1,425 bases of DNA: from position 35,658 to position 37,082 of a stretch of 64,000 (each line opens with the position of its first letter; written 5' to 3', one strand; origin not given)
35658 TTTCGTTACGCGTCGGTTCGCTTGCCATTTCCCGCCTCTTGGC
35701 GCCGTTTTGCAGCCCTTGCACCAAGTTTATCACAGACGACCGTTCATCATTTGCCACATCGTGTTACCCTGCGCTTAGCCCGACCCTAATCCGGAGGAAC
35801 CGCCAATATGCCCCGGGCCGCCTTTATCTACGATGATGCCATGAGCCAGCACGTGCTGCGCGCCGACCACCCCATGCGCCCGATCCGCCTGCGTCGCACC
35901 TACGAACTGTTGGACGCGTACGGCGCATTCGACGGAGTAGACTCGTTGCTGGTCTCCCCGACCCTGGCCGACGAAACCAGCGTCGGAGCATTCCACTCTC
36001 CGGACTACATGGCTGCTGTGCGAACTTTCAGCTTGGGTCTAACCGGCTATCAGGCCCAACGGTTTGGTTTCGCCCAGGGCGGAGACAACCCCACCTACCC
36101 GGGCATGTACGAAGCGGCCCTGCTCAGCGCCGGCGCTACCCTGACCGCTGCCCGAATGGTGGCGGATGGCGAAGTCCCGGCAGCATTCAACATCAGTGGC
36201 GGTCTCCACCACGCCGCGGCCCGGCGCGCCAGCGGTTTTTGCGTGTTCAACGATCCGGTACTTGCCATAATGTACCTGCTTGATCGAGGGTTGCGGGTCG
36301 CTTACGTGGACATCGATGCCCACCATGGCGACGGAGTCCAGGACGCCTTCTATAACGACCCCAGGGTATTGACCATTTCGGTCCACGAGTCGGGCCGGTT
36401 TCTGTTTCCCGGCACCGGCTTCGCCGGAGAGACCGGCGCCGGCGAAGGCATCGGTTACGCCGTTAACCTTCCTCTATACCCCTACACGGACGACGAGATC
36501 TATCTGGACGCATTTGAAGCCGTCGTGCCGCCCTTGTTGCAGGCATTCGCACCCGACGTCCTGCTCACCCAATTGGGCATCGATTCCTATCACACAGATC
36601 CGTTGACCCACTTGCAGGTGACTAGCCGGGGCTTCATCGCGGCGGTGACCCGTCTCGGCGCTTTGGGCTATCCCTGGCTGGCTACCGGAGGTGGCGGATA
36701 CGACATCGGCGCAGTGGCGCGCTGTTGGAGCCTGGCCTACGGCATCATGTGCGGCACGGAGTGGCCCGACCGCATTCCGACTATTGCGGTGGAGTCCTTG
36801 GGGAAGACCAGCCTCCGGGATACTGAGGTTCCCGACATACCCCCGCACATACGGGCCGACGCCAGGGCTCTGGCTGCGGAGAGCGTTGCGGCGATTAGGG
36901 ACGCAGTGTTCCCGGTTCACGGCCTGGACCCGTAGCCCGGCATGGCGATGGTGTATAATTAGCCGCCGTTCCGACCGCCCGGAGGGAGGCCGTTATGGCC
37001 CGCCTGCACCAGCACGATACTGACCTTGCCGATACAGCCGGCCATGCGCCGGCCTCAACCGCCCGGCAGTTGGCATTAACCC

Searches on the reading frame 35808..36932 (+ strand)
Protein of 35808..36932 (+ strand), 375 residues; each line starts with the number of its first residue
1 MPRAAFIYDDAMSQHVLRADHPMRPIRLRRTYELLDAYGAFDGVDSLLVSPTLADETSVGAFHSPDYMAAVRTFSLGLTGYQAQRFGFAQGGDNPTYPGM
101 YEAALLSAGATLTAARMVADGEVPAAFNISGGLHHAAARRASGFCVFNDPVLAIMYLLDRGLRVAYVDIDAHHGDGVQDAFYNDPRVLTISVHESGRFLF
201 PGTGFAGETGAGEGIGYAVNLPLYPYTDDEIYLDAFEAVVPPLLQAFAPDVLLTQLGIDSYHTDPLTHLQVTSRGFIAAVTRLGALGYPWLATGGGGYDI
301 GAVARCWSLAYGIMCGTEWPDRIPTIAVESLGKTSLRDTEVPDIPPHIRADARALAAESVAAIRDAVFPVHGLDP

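Call 10: search_protein_families(library=ncbifam, proteins=[window:35808-36932:+], max_evalue=0.01)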
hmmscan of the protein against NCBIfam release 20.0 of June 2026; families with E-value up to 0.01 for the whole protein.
window:35808-36932:+ (375 aa): 0 families

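Call 58: list_cluster_members(proteins=[P0121, window:38247-38594:+, window:38226-38594:+, window:38631-38822:+, window:35808-36932:+, window:38848-39711:-, P0132])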
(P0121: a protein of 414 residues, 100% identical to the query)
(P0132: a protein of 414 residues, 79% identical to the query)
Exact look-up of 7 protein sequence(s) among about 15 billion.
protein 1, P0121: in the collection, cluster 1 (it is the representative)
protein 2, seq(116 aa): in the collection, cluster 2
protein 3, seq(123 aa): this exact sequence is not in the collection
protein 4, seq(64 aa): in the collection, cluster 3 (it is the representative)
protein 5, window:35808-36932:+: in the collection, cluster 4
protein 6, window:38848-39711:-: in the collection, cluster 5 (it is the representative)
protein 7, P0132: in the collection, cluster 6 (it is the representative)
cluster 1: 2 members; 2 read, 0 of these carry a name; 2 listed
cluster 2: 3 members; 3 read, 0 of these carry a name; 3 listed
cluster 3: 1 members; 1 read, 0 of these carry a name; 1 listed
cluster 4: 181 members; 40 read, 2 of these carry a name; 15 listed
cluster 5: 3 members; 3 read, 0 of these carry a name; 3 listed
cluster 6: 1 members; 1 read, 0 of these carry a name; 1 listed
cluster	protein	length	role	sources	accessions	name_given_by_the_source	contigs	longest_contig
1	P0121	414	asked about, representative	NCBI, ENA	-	-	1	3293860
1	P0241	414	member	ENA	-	-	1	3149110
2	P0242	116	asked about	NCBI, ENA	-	-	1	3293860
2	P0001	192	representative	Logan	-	-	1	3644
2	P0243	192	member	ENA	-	-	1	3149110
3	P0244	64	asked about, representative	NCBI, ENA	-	-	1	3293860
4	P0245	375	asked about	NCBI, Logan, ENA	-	-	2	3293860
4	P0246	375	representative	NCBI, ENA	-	-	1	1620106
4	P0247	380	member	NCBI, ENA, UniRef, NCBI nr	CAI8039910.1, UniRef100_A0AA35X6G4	Acetoin utilization protein AcuC [Geodia barretti] | Acetoin utilization protein AcuC n=1 Tax=Geodia barretti TaxID=519541 ...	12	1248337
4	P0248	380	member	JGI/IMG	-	acetoin utilization protein AcuC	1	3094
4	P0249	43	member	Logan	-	-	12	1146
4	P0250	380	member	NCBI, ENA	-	-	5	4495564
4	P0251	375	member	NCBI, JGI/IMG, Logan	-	-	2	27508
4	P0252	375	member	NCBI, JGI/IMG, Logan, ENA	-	-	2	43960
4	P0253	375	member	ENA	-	-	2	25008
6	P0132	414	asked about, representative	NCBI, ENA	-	-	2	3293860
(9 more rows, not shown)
